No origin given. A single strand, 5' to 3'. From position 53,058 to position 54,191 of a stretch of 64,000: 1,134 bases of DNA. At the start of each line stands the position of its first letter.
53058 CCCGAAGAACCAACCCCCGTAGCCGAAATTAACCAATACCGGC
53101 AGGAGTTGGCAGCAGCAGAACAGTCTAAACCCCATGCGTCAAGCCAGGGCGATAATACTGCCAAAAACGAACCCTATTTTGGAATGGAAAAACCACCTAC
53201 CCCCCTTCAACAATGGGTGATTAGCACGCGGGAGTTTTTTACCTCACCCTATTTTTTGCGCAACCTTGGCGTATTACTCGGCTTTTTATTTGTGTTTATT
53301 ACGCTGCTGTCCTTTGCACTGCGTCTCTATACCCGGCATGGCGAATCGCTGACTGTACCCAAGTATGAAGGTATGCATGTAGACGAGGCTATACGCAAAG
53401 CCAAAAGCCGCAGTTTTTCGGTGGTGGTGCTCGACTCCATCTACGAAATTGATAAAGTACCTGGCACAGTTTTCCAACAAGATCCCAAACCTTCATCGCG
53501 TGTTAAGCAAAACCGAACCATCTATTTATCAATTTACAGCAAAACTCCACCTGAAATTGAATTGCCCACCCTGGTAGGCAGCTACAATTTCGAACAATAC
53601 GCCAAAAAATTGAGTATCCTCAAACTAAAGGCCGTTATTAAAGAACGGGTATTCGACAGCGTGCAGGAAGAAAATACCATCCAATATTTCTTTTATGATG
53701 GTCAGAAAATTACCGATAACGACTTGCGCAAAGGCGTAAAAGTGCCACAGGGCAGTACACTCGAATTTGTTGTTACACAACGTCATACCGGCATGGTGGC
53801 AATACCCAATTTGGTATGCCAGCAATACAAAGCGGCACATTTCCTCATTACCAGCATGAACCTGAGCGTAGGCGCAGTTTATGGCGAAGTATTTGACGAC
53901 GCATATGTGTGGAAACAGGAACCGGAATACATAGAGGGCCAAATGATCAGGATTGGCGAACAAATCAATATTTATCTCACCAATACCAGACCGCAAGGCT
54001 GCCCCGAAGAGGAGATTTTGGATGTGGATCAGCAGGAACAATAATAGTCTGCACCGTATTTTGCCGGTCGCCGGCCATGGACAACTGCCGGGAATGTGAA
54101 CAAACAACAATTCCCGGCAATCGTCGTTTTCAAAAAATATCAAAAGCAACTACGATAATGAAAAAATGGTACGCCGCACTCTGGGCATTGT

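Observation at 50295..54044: Ddl-Ddl-TM-PASTAx3 fusion: cytoplasmic D-Ala-D-Ala ligase modules hard-wired to extracytoplasmic peptidoglycan-sensing domains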

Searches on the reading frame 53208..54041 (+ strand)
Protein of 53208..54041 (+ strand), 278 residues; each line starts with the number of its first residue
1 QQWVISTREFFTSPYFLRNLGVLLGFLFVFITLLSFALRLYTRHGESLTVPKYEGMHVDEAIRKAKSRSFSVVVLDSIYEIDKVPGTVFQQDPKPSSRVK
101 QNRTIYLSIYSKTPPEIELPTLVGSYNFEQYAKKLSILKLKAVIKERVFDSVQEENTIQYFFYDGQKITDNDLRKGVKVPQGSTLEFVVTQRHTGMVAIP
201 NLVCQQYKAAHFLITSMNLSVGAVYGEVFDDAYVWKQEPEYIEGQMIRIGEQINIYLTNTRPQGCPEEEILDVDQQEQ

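Call 30: predict_structure(alignment_id=A1)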
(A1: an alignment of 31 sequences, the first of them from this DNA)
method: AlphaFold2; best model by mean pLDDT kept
length: 278 residues; sequences in the alignment: 31
mean_pLDDT: 90.0   pTM: 0.53
mean pLDDT of the five models: 90.0, 88.5, 88.3, 87.0, 86.3
residues with pLDDT >= 90: 203; 70-90: 60; 50-70: 7; < 50: 8
segments of 3 or more residues with pLDDT < 50: 270-272, 274-278
pLDDT, mean of each block of 10 residues (from residue 1): 88 93 97 92 82 97 95 94 94 95 95 93 88 94 92 89 95 94 95 80 93 90 88 94 89 95 74 44
secondary structure, 60 per line:
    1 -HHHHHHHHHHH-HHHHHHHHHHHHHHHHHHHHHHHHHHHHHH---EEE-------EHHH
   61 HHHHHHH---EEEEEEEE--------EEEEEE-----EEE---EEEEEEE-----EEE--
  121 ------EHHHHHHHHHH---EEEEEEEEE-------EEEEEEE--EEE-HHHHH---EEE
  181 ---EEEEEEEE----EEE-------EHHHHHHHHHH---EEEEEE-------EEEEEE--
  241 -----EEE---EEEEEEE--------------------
elements in order: H2-12 H14-43 E47-49 H58-67 E71-78 E87-92 E98-100 E104-110 E116-118 H128-137 E141-149 E157-163 E166-168 H170-174 E178-180 E184-191 E196-198 H207-216 E220-225 E233-238 E246-248 E252-258

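Call 32: fold_search(model_id=the predicted structure, library=pdb)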
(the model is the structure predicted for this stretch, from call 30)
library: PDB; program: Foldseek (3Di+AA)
matches with E <= 10: 251; with E <= 0.001: 23
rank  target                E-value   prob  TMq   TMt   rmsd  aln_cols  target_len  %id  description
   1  3py9                  3.0e-11  1.00  0.37  0.37  10.2       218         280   17  X-ray structural studies of the entire extra-cellular region of the Ser/Thr kinase PrkC from Staphylococcus aureus (released 2011-01-19)
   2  3m9g                  2.3e-09  1.00  0.35  0.46  10.5       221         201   16  Crystal structure of the three-PASTA-domain of a Ser/Thr kinase from Staphylococcus aureus (released 2010-11-03)
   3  5e12_B                6.9e-09  1.00  0.35  0.48   9.9       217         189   15  Crystal Structure of PASTA Domains 2, 3 and 4 of Mycobacterium tuberculosis Protein Kinase B (released 2016-09-14)
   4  5e12_A                6.3e-08  1.00  0.36  0.47   9.9       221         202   16  Crystal Structure of PASTA Domains 2, 3 and 4 of Mycobacterium tuberculosis Protein Kinase B (released 2016-09-14)
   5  2kui_MODEL_1_A        1.2e-07  1.00  0.28  0.29  12.2       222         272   15  NMR structure of the PASTA domain of Mycobacterium tuberculosis of PknB (released 2010-04-14)
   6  5e10                  3.0e-06  1.00  0.33  0.60   6.1       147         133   16  Crystal Structure of PASTA Domains 1 and 2 of Mycobacterium tuberculosis Protein Kinase B (released 2016-09-14)
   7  7o61_A                1.8e-05  1.00  0.20  0.45  16.6       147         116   16  Crystal structure of the C-terminal PASTA domains of Staphylococcus aureus PBP1 (released 2022-04-20)
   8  7o4c_A                1.9e-05  1.00  0.20  0.46  16.2       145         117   16  Crystal structure of PASTA domains of the Penicillin-Binding Protein 1 (PBP1) from Staphylococcus aureus (released 2021-11-03)
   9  2kuf_MODEL_1_A        6.1e-05  1.00  0.25  0.45   8.9       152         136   14  NMR structure of the PASTA domain 3 and 4 of Mycobacterium tuberculosis of PknB (released 2010-04-14)
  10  1k25_D                7.8e-05  1.00  0.19  0.10  14.9       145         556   10  PBP2x from a Highly Penicillin-resistant Streptococcus pneumoniae Clinical Isolate (released 2001-10-31)
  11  2kud_MODEL_1_A        1.1e-04  1.00  0.36  0.67   4.6       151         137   15  NMR structure of the PASTA domain 1 and 2 of Mycobacterium tuberculosis of PknB (released 2010-04-14)
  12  1k25_C                2.4e-04  1.00  0.19  0.10  13.2       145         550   12  PBP2x from a Highly Penicillin-resistant Streptococcus pneumoniae Clinical Isolate (released 2001-10-31)
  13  2z2l_C                2.8e-04  1.00  0.20  0.40  13.6       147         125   12  Penicillin-Binding Protein 2X (PBP2X) from Streptococcus pneumoniae (released 2007-09-04)
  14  1k25_A                3.1e-04  1.00  0.19  0.10  15.3       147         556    9  PBP2x from a Highly Penicillin-resistant Streptococcus pneumoniae Clinical Isolate (released 2001-10-31)
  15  5oj0                  3.5e-04  1.00  0.19  0.09  15.9       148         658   11  Penicillin-Binding Protein 2X (PBP2X) from Streptococcus pneumoniae in complex with Cefepime (released 2018-05-30)
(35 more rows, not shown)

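Call 33: search_protein_representatives(alignment_id=A1)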
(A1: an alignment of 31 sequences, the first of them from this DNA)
Query: 31 sequences, 283 profile positions. Proteins with E-value up to 0.001 (for the whole library): 10888; up to 1e-10: 3721; up to 1e-30: 604. The best 150 are listed.
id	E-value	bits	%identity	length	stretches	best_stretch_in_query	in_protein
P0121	9.8e-120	415.1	-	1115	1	2-280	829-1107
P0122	1.6e-118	411.1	-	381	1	2-277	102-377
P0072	3.4e-118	410.1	-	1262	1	3-281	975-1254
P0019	8.0e-116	402.3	-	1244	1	3-273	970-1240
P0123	9.1e-116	402.1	-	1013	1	3-270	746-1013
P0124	3.4e-115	400.2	-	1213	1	2-269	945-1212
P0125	5.9e-115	399.4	-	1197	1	2-268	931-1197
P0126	1.1e-109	382.1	-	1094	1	2-273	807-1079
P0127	2.2e-108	377.9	-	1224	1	4-278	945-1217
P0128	2.0e-107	374.7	-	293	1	5-273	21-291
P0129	1.4e-106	371.9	-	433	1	5-272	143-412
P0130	6.3e-106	369.8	-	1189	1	3-275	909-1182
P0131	2.3e-105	368.0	-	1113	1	2-268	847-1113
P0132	4.1e-105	367.1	-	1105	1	4-271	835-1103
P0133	4.8e-105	366.9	-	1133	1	3-274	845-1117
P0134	3.3e-104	364.2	-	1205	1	3-269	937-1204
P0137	6.9e-103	359.8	-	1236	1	7-279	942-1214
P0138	8.9e-103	359.5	-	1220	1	3-277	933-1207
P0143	3.2e-97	341.3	-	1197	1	2-268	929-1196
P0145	2.5e-96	338.3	-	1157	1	3-270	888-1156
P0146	2.8e-96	338.2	-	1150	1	4-269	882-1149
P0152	3.7e-91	321.4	-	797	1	3-268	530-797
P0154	9.9e-91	320.0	-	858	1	3-268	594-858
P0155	1.3e-90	319.6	-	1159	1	4-268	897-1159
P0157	1.1e-89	316.6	-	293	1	2-272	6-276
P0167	1.3e-83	296.5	-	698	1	2-268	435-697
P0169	9.1e-82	290.5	-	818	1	3-268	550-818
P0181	2.7e-77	275.9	-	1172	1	2-270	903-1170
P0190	1.4e-72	260.4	-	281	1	2-270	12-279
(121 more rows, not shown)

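Call 35: list_cluster_members(proteins=[P0131, P0133, P0145, P0181, P0152, P0167, P0169, P0154, P0157, P0190])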
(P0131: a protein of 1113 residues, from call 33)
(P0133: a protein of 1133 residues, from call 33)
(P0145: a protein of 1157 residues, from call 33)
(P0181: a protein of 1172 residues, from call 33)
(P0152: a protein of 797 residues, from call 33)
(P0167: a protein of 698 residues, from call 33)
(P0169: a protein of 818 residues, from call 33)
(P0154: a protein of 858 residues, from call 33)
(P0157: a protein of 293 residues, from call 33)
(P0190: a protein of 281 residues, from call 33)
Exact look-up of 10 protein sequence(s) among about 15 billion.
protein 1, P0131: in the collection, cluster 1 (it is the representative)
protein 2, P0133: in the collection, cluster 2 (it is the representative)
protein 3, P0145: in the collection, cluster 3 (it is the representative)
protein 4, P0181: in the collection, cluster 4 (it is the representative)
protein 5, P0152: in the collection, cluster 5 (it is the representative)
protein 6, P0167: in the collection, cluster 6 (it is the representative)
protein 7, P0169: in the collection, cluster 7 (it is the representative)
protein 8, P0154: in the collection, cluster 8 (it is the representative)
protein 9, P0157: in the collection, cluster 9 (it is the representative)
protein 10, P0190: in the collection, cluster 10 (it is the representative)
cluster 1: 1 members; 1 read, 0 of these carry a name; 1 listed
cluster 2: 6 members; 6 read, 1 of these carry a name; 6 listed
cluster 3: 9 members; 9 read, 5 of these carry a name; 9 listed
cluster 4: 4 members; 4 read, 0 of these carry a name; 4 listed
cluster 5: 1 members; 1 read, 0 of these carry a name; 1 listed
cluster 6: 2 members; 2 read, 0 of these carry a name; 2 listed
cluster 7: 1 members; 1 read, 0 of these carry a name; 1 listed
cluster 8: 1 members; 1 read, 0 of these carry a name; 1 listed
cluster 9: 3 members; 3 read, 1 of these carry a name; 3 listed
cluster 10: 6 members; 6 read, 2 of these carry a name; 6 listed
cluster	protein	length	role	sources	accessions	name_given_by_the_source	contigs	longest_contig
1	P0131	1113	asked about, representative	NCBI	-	-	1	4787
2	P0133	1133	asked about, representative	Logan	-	-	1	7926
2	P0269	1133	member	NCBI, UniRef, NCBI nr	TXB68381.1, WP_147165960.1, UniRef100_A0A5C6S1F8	PASTA domain-containing protein [Phaeodactylibacter luteus] | PASTA domain-containing protein n=1 Tax=Phaeodactylibacter luteus TaxID=1564516 ...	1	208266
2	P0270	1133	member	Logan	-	-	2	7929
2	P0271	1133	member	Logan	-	-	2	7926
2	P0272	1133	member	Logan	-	-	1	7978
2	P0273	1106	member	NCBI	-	-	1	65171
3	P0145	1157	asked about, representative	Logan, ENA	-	-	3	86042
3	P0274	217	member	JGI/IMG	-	D-alanine-D-alanine ligase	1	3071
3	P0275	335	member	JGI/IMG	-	D-alanine-D-alanine ligase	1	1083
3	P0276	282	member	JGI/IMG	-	D-alanine-D-alanine ligase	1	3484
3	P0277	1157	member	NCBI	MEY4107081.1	MAG: hypothetical protein RL181_1423 [Bacteroidota bacterium]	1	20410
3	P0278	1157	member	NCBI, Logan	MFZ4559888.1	MAG: PASTA domain-containing protein [Saprospiraceae bacterium]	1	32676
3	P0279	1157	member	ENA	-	-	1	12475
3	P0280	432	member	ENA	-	-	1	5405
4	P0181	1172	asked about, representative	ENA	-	-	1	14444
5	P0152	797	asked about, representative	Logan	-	-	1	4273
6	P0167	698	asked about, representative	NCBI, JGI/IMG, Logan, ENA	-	-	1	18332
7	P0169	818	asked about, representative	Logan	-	-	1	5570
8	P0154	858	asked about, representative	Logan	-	-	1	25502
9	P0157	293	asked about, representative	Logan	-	-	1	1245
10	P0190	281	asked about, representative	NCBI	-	-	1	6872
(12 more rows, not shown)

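Call 36: find_homologous_proteins(query=P0190, max_evalue=0.00001)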
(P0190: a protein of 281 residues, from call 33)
Query P0190 (281 aa): 6 proteins with E <= 0.00001 among 754 candidates.
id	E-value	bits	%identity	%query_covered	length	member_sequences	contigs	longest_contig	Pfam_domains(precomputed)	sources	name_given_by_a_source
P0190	2.8e-182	622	100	100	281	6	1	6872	PF03793.25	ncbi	-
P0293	7.8e-158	542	83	100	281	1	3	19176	PF03793.25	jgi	jgi:beta-lactam-binding protein with PASTA domain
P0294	1.2e-61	227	41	97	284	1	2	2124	PF03793.25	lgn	-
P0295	5.6e-56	208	38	97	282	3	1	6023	PF03793.25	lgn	-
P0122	2.4e-48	183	36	99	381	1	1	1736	PF03793.25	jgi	jgi:UDP-N-acetylmuramate--alanine ligase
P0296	3.7e-19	87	27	93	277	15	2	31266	PF03793.25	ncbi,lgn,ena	-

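Call 37: find_encoding_contigs(protein=P0293, flank=8000, max_places=2)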
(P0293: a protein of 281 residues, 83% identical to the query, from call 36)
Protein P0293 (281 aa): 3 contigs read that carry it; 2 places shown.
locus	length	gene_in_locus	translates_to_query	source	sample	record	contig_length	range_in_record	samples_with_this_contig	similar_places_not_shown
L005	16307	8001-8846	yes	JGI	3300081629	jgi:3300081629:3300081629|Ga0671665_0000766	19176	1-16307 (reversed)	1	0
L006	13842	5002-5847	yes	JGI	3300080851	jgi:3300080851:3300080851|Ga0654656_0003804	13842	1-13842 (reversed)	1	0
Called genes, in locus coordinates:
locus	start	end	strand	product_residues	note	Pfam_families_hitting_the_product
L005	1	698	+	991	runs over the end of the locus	PF13620:CarboxypepD_reg, PF13715:CarbopepD_reg_2, PF07715:Plug, PF00593:TonB_dep_Rec_b-barrel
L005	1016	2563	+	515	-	PF14322:SusD-like_3, PF07980:SusD_RagB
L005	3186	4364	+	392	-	PF17761:DUF1016_N, PF06250:YhcG_C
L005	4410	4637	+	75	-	-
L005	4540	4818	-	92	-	-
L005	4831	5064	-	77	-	-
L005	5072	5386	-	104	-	-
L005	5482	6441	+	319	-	PF00892:EamA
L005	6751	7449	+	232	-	PF00156:Pribosyltran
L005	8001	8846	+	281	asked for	PF03793:PASTA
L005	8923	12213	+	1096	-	PF00580:UvrD-helicase, PF13245:AAA_19, PF13361:UvrD_C, PF13538:UvrD_C_2 (faint)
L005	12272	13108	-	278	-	PF00494:SQS_PSY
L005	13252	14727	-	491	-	PF00070:Pyr_redox (faint), PF00890:FAD_binding_2, PF01134:GIDA (faint), PF01266:DAO, PF01593:Amino_oxidase, PF07992:Pyr_redox_2 (weak), PF12831:FAD_oxidored (weak), PF13450:NAD_binding_8, +2 more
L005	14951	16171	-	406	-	PF00135:COesterase (weak), PF20434:BD-FAE, PF18962:Por_Secre_tail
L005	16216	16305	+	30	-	?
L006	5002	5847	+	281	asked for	PF03793:PASTA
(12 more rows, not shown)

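Call 38: find_encoding_contigs(protein=P0296, flank=8000, max_places=2)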
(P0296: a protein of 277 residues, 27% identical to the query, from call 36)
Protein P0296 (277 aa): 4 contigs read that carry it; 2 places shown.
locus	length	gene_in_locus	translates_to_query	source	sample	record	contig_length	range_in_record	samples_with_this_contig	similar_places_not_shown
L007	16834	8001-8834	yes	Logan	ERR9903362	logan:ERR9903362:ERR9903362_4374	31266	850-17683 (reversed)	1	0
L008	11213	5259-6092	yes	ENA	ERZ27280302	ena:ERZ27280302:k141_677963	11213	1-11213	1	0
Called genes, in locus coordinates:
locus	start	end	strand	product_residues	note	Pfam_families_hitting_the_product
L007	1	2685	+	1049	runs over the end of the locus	PF00580:UvrD-helicase, PF13245:AAA_19 (faint), PF13361:UvrD_C, PF13538:UvrD_C_2 (faint)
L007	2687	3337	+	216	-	-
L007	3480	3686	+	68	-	-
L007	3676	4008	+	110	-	PF06296:RelE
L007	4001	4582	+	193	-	PF01725:Ham1p_like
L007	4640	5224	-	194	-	-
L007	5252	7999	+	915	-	PF01820:Dala_Dala_lig_N, PF07478:Dala_Dala_lig_C, PF13535:ATP-grasp_4 (faint), PF07478:Dala_Dala_lig_C, PF01820:Dala_Dala_lig_N, PF07478:Dala_Dala_lig_C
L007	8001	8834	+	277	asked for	PF03793:PASTA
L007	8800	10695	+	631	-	PF18962:Por_Secre_tail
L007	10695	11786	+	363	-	PF01479:S4 (weak), PF00849:PseudoU_synth_2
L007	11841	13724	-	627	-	PF00801:PKD (weak), PF18911:PKD_4, PF13585:CHU_C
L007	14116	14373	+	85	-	PF01649:Ribosomal_S20p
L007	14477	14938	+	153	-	-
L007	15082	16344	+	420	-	PF00994:MoCF_biosynth, PF18146:CinA_KH, PF02464:CinA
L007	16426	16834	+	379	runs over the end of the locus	PF13439:Glyco_transf_4, PF13477:Glyco_trans_4_2, PF13579:Glyco_trans_4_4, PF20706:GT4-conflict, PF00534:Glycos_transf_1, PF13692:Glyco_trans_1_4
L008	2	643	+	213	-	?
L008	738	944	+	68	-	-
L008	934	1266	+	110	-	PF06296:RelE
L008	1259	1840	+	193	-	PF01725:Ham1p_like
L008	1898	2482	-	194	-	-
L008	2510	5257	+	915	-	PF01820:Dala_Dala_lig_N, PF07478:Dala_Dala_lig_C, PF13535:ATP-grasp_4 (faint), PF07478:Dala_Dala_lig_C, PF01820:Dala_Dala_lig_N, PF07478:Dala_Dala_lig_C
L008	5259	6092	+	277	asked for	PF03793:PASTA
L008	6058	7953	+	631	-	PF18962:Por_Secre_tail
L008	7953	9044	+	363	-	PF00849:PseudoU_synth_2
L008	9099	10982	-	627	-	PF00801:PKD (weak), PF18911:PKD_4, PF13585:CHU_C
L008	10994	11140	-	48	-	-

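Call 39: list_cluster_members(proteins=[P0124, P0127, P0130, P0132, P0134, P0138, P0143, P0146, P0155, L007:5252-7996:+])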
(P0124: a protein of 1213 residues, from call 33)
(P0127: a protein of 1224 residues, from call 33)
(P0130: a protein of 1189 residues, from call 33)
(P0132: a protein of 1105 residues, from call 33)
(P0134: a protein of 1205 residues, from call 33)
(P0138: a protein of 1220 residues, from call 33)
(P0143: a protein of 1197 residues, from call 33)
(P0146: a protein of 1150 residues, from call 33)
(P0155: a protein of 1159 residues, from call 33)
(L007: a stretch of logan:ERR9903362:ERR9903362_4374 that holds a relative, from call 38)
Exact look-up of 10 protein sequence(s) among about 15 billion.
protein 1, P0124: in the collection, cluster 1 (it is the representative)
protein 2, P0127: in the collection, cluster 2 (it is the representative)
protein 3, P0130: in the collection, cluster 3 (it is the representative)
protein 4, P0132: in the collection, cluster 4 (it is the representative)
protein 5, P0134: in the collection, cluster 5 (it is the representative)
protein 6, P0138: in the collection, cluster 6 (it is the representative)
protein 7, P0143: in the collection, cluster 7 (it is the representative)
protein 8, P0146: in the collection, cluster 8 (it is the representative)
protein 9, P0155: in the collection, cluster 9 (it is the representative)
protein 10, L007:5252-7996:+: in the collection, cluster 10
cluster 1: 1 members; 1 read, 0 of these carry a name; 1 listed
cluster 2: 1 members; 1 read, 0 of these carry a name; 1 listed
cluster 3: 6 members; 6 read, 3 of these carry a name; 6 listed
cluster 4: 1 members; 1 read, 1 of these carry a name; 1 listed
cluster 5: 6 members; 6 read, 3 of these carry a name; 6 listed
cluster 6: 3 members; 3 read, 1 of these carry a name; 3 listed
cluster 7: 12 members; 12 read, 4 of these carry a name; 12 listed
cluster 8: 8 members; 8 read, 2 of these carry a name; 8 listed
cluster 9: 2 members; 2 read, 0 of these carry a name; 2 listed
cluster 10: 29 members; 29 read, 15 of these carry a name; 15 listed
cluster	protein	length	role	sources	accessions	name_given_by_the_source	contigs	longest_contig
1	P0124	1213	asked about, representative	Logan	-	-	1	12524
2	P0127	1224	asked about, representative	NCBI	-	-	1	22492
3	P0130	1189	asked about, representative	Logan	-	-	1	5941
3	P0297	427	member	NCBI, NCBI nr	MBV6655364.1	MAG: hypothetical protein KI786_16465, partial [Mameliella sp.] | hypothetical protein [Phaeodactylibacter sp.]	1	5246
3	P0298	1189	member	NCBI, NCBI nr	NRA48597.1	MAG: PASTA domain-containing protein [Phaeodactylibacter sp.] | PASTA domain-containing protein [Phaeodactylibacter sp.]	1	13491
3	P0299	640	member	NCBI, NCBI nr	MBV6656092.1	MAG: PASTA domain-containing protein, partial [Mameliella sp.] | PASTA domain-containing protein [Phaeodactylibacter sp.]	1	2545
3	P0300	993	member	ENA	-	-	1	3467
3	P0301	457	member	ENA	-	-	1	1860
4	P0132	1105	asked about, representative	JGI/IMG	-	D-alanine-D-alanine ligase-like ATP-grasp enzyme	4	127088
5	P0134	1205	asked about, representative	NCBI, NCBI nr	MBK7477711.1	MAG: PASTA domain-containing protein [Haliscomenobacter sp.] | PASTA domain-containing protein [Haliscomenobacter sp.]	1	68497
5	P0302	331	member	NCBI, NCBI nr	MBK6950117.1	MAG: hypothetical protein IPH16_20410 [Haliscomenobacter sp.] | hypothetical protein [Haliscomenobacter sp.]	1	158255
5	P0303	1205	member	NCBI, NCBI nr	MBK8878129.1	MAG: PASTA domain-containing protein [Haliscomenobacter sp.] | PASTA domain-containing protein [Haliscomenobacter sp.]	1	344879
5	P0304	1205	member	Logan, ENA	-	-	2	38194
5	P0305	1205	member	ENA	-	-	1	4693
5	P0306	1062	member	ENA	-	-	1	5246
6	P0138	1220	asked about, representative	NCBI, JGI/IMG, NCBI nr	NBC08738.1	MAG: PASTA domain-containing protein [Bacteroidetes bacterium] | D-alanine-D-alanine ligase | PASTA domain-containing protein [Bacteroidota bacterium]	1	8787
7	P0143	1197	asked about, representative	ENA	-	-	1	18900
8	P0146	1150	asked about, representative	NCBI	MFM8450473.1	MAG: PASTA domain-containing protein [Haliscomenobacter sp.]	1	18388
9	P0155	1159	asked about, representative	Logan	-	-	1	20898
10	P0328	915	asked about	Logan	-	-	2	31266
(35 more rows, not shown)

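Call 81: find_related_loci(query=A5, collection=metagenome_contigs, flank=6000)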
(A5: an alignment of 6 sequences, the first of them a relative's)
Query A5 (915 aa) in metagenome_contigs; peptide patterns used: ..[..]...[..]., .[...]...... (x = any residue, [..] = any of these).
599 stretches matched a pattern (row limit reached: there are more); 470 encode a relative of the query (tblastn E <= 1e-3); the best 80 are kept; 80 distinct loci.
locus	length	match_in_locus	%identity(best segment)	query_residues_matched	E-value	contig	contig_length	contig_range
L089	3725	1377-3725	80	1-783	0e+0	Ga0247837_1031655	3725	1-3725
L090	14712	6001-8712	64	3-906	0e+0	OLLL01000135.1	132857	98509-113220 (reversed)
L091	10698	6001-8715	62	3-906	0e+0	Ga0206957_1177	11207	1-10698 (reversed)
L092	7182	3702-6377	64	3-906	0e+0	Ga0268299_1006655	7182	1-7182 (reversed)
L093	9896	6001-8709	61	3-904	0e+0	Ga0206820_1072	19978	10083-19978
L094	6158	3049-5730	63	3-904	0e+0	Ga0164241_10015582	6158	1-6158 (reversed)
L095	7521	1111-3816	62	4-906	0e+0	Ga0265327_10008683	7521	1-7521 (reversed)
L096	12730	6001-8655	62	3-899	0e+0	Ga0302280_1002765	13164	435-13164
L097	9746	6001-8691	61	3-906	0e+0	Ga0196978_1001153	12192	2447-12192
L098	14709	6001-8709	62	3-906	0e+0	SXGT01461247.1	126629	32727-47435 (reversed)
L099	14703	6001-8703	62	1-899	0e+0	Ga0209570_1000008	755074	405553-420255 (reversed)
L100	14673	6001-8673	61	2-903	0e+0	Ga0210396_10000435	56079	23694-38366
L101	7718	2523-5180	62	3-900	0e+0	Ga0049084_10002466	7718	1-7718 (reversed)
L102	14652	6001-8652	63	10-905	0e+0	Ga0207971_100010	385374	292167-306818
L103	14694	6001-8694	62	1-899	0e+0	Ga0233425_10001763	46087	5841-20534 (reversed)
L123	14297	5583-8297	60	1-910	0e+0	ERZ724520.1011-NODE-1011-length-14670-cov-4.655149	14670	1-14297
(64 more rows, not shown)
